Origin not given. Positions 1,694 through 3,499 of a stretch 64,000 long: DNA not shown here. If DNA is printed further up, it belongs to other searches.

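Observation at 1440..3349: Hidden 53-aa Lys/Gly-rich peptide gene fused in an operon to an RRE-bearing radical SAM/SPASM enzyme: candidate undescribed RiPP cassette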

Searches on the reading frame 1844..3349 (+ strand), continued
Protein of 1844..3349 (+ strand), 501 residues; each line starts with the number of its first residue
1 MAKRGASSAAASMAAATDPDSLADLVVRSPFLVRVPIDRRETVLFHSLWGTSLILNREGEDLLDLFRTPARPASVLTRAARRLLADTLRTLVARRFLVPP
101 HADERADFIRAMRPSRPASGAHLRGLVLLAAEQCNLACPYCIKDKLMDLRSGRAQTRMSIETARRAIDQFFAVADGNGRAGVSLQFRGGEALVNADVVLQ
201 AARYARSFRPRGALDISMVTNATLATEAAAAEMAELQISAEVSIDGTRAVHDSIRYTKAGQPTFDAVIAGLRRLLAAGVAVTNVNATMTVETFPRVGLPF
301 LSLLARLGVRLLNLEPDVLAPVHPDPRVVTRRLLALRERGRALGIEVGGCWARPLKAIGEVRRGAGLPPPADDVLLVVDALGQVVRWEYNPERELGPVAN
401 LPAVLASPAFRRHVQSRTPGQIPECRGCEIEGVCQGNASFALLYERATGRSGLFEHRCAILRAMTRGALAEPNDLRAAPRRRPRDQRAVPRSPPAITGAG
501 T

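Call 17: search_solved_structures(query=A1, max_evalue=0.001, show_alignments=2)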
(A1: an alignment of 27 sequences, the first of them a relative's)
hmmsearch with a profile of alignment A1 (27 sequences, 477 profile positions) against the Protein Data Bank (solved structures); distinct sequences matched with E-value up to 0.001: 7.
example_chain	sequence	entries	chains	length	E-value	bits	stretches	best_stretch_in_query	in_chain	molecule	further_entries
8vpo_A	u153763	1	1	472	4.4e-32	114.5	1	4-418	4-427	Radical SAM core domain-containing protein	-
9gm3_A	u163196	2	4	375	6.5e-19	71.1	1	102-256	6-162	ChlB radical SAM domain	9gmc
5wgg_A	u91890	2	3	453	1.4e-17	66.7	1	101-298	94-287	Radical SAM domain protein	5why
4k37_A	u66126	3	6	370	4.5e-14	55.1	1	106-278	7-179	Anaerobic sulfatase-maturating enzyme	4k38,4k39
4k36_A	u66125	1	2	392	5.3e-14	54.9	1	106-278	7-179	Anaerobic sulfatase-maturating enzyme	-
7vob_C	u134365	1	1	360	0.00027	22.9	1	142-308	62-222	Cytosylglucuronate decarboxylase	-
7voc_C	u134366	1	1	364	0.00028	22.8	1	142-308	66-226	Cytosylglucuronate decarboxylase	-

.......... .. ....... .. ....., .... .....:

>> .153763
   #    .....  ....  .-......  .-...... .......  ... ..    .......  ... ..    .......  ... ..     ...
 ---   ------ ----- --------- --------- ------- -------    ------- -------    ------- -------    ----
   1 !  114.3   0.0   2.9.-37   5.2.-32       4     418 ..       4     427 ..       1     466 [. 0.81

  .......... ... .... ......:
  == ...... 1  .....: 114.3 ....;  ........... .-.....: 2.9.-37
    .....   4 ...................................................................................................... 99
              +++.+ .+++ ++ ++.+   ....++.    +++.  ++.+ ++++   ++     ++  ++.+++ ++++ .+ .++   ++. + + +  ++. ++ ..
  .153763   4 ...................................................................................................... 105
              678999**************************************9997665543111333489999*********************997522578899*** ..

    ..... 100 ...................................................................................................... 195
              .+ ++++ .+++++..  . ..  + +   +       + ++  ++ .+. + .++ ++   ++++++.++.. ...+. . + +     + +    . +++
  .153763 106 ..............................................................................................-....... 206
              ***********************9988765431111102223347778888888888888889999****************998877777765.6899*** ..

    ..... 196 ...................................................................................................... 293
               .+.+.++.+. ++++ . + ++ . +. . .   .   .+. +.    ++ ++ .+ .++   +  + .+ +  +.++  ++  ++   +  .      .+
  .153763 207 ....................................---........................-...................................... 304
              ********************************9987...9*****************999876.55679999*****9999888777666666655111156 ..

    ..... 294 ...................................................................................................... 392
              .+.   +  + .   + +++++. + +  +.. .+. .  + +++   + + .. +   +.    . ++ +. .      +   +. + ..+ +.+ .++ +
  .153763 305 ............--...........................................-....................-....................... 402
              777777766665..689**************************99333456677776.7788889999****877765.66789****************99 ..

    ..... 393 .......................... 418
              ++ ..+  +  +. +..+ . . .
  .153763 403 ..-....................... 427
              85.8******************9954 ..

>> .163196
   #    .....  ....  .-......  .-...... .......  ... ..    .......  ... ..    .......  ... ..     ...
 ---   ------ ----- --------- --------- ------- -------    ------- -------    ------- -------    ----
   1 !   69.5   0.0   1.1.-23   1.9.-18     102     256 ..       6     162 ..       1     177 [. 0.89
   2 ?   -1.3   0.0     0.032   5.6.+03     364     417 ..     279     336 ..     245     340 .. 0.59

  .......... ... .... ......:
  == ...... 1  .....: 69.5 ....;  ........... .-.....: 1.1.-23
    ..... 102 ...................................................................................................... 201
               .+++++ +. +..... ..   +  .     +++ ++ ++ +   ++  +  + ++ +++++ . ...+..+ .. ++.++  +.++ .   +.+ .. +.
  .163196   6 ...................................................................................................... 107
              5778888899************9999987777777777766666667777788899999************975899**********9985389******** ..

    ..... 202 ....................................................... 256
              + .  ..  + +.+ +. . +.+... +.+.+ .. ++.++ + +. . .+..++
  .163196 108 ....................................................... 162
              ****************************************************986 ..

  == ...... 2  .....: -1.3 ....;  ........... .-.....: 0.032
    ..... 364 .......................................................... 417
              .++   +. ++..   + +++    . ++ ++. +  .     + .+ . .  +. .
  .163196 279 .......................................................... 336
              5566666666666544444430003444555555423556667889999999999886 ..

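Call 28: search_protein_representatives(alignment_id=A1)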
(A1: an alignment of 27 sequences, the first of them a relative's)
Query: 27 sequences, 477 profile positions. Proteins with E-value up to 0.001 (for the whole library): 27086; up to 1e-10: 9300; up to 1e-30: 253. The best 150 are listed.
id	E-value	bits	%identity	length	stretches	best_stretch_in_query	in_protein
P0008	3.5e-247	837.0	-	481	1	3-460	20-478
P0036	8.4e-174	595.1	-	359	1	3-351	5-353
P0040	2.1e-111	389.3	-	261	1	109-356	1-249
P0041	1.3e-88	314.1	-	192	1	151-324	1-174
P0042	4.3e-78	279.5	-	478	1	4-461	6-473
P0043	8.0e-74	265.4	-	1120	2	20-449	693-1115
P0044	1.1e-73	265.0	-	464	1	3-451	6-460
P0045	1.2e-68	248.3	-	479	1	9-455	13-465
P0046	1.4e-68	248.1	-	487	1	9-459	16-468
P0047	3.4e-68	246.8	-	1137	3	6-422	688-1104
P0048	6.7e-67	242.6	-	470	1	16-457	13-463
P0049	1.5e-66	241.3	-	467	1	9-452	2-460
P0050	6.2e-66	239.4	-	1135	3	17-420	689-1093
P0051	6.9e-66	239.2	-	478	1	6-451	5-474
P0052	2.3e-64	234.2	-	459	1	6-418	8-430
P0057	2.2e-62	227.7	-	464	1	4-419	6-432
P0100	3.9e-50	187.3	-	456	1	9-450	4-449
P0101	4.0e-50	187.2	-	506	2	135-452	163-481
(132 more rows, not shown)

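Call 29: predict_structure(alignment_id=A1)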
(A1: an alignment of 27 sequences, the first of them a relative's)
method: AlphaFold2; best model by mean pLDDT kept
length: 501 residues; sequences in the alignment: 27
mean_pLDDT: 82.0   pTM: 0.81
mean pLDDT of the five models: 82.0, 81.6, 77.1, 75.3, 75.1
residues with pLDDT >= 90: 238; 70-90: 175; 50-70: 33; < 50: 55
segments of 3 or more residues with pLDDT < 50: 1-19, 145-149, 474-501
pLDDT, mean of each block of 10 residues (from residue 1): 32 42 84 92 93 92 95 90 89 94 91 80 90 73 49 79 97 89 88 94 90 86 95 96 90 84 94 96 91 91 93 86 92 94 92 84 80 79 75 80 92 81 85 77 76 89 91 52 36 28 31
secondary structure, 60 per line:
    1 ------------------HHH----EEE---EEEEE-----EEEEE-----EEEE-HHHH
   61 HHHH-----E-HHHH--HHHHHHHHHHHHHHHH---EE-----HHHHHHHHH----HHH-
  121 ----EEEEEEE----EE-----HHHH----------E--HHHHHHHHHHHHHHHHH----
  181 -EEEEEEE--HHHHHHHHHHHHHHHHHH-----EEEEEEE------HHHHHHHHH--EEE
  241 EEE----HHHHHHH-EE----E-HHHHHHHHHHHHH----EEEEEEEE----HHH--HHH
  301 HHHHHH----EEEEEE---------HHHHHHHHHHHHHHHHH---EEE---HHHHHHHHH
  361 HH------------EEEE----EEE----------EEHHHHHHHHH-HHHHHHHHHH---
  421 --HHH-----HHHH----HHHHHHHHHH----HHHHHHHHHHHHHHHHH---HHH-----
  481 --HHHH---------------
elements in order: E26-28 E32-36 E42-46 E52-55 H57-64 H72-75 H78-93 H104-112 E125-131 H143-146 H160-176 E182-188 H191-208 E214-220 H227-235 E238-243 H248-254 H264-276 E281-288 H298-306 E311-316 H326-342 E346-348 H352-362 E375-378 E383-385 H398-406 H408-417 H431-434 H439-448 H453-469 H483-486

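Call 33: search_protein_families(library=ncbifam, proteins=[P0042, P0044, P0045, P0046, P0049, P0051, P0052, P0057, P0100, P0101], max_evalue=1e-30)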
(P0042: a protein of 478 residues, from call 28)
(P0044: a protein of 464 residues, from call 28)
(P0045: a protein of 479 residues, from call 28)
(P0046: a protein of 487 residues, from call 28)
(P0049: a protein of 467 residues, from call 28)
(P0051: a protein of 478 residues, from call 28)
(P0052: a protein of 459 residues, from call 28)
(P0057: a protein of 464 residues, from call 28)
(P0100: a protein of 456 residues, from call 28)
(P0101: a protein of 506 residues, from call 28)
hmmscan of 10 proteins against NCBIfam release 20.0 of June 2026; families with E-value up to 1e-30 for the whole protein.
P0042 (478 aa): 1 family
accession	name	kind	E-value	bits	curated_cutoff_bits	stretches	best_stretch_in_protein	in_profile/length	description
NF047865.1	rSAM_PapB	equivalog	4.5e-33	114.9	340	1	110-436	2-322/330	PapB family radical SAM/SPASM ranthipeptide maturase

P0044 (464 aa): 1 family
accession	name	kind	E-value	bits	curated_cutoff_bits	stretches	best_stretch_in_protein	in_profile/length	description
NF047865.1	rSAM_PapB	equivalog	2.3e-33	115.9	340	1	107-428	1-317/330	PapB family radical SAM/SPASM ranthipeptide maturase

P0045 (479 aa): 1 family
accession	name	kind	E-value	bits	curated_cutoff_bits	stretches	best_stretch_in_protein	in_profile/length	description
NF047865.1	rSAM_PapB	equivalog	1.8e-37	129.4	340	1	110-434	2-320/330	PapB family radical SAM/SPASM ranthipeptide maturase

P0046 (487 aa): 1 family
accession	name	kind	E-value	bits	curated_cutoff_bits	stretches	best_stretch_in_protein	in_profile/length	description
NF047865.1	rSAM_PapB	equivalog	2.3e-33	115.8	340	1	103-433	2-322/330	PapB family radical SAM/SPASM ranthipeptide maturase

P0049 (467 aa): 0 families

P0051 (478 aa): 2 families
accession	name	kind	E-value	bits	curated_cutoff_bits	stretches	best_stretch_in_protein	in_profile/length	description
NF047865.1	rSAM_PapB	equivalog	8e-38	130.5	340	0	156-450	32-325/330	PapB family radical SAM/SPASM ranthipeptide maturase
TIGR03906.1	quino_hemo_SAM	equivalog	1.6e-37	129.3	453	1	67-467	61-439/467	quinohemoprotein amine dehydrogenase maturation protein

P0052 (459 aa): 0 families

P0057 (464 aa): 1 family
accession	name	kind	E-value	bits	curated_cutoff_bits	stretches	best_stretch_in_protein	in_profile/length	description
NF047865.1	rSAM_PapB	equivalog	3.2e-31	108.8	340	1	109-433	2-318/330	PapB family radical SAM/SPASM ranthipeptide maturase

P0100 (456 aa): 0 families

P0101 (506 aa): 0 families

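Call 34: fold_search(model_id=the predicted structure, library=pdb)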
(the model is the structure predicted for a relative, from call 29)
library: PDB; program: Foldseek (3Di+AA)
matches with E <= 10: 1324; with E <= 0.001: 87
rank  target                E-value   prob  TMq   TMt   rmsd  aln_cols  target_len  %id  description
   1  8vpo                  2.5e-22  1.00  0.73  0.81   4.6       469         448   17  X-Ray Crystal Structure of TigE from Paramaledivibacter caminithermalis (released 2024-02-07)
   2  5wgg_A                3.6e-15  1.00  0.58  0.65   6.9       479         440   18  Structural Insights into Thioether Bond Formation in the Biosynthesis of Sactipeptides (released 2017-07-26)
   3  5why_B                3.6e-14  1.00  0.57  0.66   7.0       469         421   18  Structural Insights into Thioether Bond Formation in the Biosynthesis of Sactipeptides (released 2017-07-26)
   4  9gmc_A                7.6e-14  1.00  0.52  0.68   5.1       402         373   18  Crystal structure of the complex formed between the radical SAM protein ChlB and the R3A mutant of ChlA (released 2025-06-25)
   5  9gmc_C                1.8e-13  1.00  0.53  0.69   4.9       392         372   18  Crystal structure of the complex formed between the radical SAM protein ChlB and the R3A mutant of ChlA (released 2025-06-25)
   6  5why_A                1.8e-13  1.00  0.59  0.69   6.6       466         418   18  Structural Insights into Thioether Bond Formation in the Biosynthesis of Sactipeptides (released 2017-07-26)
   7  4k37_A                1.8e-13  1.00  0.49  0.65   6.2       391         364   17  Native anSMEcpe with bound AdoMet (released 2013-05-08)
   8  9gm3_C                1.8e-13  1.00  0.54  0.71   4.7       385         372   19  Crystal structure of the complex formed between the radical SAM protein ChlB and the leader region of its precursor su (released 2025-06-25)
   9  4k37_B                3.8e-13  1.00  0.52  0.68   5.6       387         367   17  Native anSMEcpe with bound AdoMet (released 2013-05-08)
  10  4k38_A                3.8e-13  1.00  0.51  0.67   6.1       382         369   18  Native anSMEcpe with bound AdoMet and Kp18Cys peptide (released 2013-05-08)
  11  9gm3_A                4.5e-13  1.00  0.54  0.69   4.9       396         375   19  Crystal structure of the complex formed between the radical SAM protein ChlB and the leader region of its precursor su (released 2025-06-25)
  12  4k39_B                4.7e-13  1.00  0.51  0.68   5.7       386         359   17  Native anSMEcpe with bound AdoMet and Cp18Cys peptide (released 2013-05-08)
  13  4k36_A                6.5e-13  1.00  0.52  0.66   6.0       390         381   17  His6 tagged anSMEcpe with bound AdoMet (released 2013-05-08)
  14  4k39_A                1.3e-12  1.00  0.50  0.67   5.8       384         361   17  Native anSMEcpe with bound AdoMet and Cp18Cys peptide (released 2013-05-08)
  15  4k36_B                2.3e-12  1.00  0.48  0.64   6.1       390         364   17  His6 tagged anSMEcpe with bound AdoMet (released 2013-05-08)
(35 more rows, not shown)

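Call 36: find_encoding_contigs(protein=P0042, flank=4000, max_places=2)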
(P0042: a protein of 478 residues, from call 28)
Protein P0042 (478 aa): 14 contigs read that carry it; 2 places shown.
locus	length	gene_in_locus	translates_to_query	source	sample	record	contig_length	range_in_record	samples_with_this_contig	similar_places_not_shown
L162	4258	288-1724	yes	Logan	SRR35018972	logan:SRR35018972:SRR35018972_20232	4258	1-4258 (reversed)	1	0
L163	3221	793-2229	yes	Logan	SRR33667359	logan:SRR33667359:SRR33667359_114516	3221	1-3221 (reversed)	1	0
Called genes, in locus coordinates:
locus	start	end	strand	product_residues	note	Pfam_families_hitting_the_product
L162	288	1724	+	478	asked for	PF04055:Radical_SAM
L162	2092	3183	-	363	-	PF00155:Aminotran_1_2, PF00266:Aminotran_5 (faint)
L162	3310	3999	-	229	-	PF00877:NLPC_P60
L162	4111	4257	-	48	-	?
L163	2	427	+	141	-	?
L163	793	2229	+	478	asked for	PF04055:Radical_SAM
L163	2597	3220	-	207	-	?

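Call 37: find_encoding_contigs(protein=P0044, flank=4000, max_places=2)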
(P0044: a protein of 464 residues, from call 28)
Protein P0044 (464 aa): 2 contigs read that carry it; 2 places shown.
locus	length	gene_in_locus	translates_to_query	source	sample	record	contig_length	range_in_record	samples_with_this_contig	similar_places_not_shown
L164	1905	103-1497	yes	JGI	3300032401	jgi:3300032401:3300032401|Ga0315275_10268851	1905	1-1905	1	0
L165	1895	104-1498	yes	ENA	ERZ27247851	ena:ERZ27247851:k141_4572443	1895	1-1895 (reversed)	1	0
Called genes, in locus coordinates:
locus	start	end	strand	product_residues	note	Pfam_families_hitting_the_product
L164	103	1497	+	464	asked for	PF04055:Radical_SAM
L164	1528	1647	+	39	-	-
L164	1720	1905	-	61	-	?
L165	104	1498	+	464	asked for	PF04055:Radical_SAM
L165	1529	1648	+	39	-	-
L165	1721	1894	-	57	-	?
